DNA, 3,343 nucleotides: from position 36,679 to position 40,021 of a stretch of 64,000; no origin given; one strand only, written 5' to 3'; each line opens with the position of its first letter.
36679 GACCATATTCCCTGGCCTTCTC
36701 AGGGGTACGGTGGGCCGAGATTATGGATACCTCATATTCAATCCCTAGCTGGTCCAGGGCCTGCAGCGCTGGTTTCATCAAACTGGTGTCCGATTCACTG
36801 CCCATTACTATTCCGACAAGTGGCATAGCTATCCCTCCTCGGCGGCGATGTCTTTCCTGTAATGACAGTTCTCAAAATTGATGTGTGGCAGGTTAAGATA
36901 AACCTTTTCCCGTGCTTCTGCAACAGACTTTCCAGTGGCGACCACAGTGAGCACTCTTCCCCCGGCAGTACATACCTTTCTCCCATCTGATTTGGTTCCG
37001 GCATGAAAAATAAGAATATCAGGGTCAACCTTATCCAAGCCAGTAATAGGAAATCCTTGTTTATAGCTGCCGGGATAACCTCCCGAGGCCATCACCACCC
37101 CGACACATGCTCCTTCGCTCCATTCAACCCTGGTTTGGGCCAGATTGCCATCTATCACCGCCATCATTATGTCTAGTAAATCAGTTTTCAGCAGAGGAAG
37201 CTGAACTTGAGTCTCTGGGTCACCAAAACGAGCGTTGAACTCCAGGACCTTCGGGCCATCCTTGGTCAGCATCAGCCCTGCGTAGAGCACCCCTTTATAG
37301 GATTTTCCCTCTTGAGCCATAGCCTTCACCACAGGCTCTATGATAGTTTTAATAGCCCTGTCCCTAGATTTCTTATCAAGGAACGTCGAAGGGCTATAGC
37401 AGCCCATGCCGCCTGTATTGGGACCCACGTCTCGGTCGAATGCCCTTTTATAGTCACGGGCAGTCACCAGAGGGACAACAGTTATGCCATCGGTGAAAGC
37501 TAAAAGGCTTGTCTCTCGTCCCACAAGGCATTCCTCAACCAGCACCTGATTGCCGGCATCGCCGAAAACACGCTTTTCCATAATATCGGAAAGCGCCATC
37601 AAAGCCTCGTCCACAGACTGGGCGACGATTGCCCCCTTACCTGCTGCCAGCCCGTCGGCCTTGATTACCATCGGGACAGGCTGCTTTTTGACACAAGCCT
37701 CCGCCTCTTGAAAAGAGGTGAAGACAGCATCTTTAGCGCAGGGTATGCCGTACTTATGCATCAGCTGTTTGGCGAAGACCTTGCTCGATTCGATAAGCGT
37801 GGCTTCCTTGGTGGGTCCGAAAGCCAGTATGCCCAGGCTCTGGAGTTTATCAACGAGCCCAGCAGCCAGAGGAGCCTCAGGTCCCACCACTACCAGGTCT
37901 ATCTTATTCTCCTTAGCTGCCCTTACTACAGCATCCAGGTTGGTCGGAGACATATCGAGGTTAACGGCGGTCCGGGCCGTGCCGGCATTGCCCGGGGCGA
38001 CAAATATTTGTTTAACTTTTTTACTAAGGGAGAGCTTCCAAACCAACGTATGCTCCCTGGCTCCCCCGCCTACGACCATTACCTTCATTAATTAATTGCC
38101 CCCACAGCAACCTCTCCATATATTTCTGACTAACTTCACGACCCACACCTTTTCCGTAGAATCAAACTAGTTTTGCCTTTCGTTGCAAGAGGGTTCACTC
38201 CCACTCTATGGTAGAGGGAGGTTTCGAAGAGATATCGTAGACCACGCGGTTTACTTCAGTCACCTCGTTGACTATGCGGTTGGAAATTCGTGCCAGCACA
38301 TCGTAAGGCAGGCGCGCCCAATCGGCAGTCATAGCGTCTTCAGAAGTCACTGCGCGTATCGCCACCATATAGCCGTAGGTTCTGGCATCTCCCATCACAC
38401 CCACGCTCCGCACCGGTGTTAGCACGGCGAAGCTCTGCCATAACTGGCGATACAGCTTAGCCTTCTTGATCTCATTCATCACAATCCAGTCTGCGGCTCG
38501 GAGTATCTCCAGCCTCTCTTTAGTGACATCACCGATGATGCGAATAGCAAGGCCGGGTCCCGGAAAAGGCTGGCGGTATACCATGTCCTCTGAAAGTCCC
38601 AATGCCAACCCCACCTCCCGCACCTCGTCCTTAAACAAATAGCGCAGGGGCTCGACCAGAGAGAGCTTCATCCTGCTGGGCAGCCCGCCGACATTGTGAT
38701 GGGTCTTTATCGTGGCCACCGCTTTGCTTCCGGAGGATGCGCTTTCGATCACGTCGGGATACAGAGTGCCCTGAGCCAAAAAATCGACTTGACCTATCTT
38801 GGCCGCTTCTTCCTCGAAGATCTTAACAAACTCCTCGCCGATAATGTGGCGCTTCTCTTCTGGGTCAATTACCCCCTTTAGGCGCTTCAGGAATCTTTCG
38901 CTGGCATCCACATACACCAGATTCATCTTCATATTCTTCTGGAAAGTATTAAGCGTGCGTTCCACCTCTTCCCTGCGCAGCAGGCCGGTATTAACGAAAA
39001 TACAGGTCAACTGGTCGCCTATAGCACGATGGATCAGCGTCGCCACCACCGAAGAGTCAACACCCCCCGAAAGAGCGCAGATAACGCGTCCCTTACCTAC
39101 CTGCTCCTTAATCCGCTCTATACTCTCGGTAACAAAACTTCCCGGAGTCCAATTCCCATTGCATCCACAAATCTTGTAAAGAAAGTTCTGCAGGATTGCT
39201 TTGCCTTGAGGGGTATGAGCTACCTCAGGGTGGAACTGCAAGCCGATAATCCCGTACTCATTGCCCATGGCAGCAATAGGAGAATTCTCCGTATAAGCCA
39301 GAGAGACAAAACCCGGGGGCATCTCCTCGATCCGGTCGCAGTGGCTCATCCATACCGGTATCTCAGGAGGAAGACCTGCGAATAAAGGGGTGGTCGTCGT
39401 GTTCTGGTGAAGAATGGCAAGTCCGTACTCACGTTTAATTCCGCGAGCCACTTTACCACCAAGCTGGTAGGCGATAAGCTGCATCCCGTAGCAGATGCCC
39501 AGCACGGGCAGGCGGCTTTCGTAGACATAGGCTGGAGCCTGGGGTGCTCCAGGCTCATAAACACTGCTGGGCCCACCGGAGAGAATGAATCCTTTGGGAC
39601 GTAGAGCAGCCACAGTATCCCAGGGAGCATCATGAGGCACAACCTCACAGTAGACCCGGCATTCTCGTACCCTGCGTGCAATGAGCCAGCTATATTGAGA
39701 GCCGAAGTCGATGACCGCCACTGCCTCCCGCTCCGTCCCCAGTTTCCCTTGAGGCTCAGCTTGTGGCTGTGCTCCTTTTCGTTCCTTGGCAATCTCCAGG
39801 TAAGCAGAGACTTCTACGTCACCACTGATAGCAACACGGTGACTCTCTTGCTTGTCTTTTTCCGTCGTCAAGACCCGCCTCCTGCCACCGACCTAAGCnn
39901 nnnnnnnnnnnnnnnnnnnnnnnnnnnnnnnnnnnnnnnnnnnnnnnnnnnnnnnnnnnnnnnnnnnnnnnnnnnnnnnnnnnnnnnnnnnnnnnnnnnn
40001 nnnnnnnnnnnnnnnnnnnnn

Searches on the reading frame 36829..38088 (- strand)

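Call 40: search_protein_families(library=pfam, proteins=[window:36829-38088:-])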
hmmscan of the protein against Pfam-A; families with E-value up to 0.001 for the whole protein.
window:36829-38088:- (419 aa): 6 families
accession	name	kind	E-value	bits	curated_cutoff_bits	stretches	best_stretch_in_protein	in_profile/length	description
PF01071.24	GARS_A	-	3.1e-76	256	27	1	101-293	1-194/194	Phosphoribosylglycinamide synthetase, ATP-grasp (A) domain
PF02844.21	GARS_N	-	4.8e-36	123.9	29.5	1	1-100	1-100/100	Phosphoribosylglycinamide synthetase, N domain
PF02843.22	GARS_C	-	8.2e-32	109.8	34.8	1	328-416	1-91/92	Phosphoribosylglycinamide synthetase, C domain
PF02655.19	ATP-grasp_3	-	1.1e-05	26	23.2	1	115-289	18-158/160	ATP-grasp domain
PF02786.22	CPSase_L_D2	-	2e-05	24.7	19.8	1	103-244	2-140/211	Carbamoyl-phosphate synthase L chain, ATP binding domain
PF08442.15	ATP-grasp_2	-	6e-05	23.2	29.5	1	106-195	7-109/202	ATP-grasp domain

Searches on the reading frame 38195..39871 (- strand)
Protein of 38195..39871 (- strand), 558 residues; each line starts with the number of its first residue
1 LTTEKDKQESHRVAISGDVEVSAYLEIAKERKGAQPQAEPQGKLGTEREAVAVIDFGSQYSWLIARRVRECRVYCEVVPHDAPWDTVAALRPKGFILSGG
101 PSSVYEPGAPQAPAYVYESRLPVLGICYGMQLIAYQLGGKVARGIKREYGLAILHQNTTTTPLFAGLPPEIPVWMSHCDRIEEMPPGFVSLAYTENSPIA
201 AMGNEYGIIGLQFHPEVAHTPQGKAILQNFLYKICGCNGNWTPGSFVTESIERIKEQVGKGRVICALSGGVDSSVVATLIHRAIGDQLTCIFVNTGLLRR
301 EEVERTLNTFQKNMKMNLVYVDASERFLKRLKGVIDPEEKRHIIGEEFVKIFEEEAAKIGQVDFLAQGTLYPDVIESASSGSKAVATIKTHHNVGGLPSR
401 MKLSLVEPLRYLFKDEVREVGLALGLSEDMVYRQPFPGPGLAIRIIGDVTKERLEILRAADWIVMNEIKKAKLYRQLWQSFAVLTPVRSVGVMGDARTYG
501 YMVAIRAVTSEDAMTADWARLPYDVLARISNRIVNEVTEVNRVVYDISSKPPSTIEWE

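Call 40: search_protein_families(library=pfam, proteins=[window:38195-39871:-])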
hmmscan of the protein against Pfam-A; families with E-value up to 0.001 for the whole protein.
window:38195-39871:- (558 aa): 7 families
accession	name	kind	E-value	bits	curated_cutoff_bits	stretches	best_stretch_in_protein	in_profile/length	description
PF00958.27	GMP_synt_C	-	5.5e-47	158.2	27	1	466-557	1-92/92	GMP synthase C terminal domain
PF00117.34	GATase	-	5.5e-46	157.1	22.8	1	53-233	2-189/190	Glutamine amidotransferase class-I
PF07722.19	Peptidase_C26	-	4.1e-08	33.7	20.5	1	117-216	102-219/219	Peptidase C26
PF02540.23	NAD_synthase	-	1.6e-06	27.9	21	1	252-322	10-80/242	NAD synthase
PF03054.22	tRNA_Me_trans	-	5.4e-05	23.4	20.6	1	262-295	2-34/202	tRNA methyl transferase HUP domain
PF01507.26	PAPS_reduct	-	0.00018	22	22.5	1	263-330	2-67/175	Phosphoadenosine phosphosulfate reductase domain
PF00764.25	Arginosuc_synth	-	0.0006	20.3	27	0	262-329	1-67/162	Arginosuccinate synthase N-terminal HUP domain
